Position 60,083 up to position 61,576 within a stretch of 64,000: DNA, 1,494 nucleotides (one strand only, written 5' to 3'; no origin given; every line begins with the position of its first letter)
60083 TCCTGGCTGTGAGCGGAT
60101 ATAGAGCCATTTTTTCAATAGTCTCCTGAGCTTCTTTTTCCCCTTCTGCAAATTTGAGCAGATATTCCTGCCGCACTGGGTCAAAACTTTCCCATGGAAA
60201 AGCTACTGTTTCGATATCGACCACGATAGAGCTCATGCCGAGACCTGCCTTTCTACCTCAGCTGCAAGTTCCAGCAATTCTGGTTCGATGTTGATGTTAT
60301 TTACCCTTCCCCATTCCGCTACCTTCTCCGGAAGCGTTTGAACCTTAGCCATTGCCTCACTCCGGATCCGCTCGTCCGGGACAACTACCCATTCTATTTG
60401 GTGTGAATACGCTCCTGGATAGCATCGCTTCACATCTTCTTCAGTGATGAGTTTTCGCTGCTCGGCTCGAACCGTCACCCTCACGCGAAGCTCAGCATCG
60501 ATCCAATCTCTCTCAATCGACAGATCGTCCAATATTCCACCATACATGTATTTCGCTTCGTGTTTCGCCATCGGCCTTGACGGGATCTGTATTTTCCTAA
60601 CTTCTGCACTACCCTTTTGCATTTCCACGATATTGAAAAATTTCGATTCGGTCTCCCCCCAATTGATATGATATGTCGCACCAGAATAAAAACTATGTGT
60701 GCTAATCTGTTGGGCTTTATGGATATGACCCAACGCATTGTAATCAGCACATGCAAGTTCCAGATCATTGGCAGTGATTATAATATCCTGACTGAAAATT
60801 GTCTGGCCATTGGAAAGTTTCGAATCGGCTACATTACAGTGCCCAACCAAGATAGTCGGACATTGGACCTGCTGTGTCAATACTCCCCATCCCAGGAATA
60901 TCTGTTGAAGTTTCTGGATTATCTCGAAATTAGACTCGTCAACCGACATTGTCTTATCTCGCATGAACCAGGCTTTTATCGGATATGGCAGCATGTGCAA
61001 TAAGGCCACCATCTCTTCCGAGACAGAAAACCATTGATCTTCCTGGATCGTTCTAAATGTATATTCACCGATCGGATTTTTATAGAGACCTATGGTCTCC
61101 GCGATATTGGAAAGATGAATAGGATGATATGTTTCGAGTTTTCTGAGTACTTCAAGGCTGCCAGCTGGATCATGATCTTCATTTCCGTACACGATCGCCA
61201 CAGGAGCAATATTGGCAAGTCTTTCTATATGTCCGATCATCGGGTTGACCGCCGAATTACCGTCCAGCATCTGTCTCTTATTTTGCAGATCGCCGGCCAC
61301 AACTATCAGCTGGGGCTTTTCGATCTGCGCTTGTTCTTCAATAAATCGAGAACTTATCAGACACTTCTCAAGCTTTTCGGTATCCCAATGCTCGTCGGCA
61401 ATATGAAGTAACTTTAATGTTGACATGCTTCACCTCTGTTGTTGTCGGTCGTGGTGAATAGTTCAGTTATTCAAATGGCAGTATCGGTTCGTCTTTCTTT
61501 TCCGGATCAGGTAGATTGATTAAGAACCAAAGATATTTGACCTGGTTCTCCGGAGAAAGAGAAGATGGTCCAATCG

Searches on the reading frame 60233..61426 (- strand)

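Call 5: search_protein_families(library=pfam, proteins=[window:60233-61426:-], max_evalue=0.01)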
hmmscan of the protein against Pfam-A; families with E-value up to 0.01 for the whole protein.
window:60233-61426:- (397 aa): 2 families
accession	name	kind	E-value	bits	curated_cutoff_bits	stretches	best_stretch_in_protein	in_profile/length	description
PF00149.33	Metallophos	-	3.1e-06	28.2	21.5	1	4-135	1-142/191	Calcineurin-like phosphoesterase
PF12850.12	Metallophos_2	-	3.4e-05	24.3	27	1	5-146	2-90/154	Calcineurin-like phosphoesterase superfamily domain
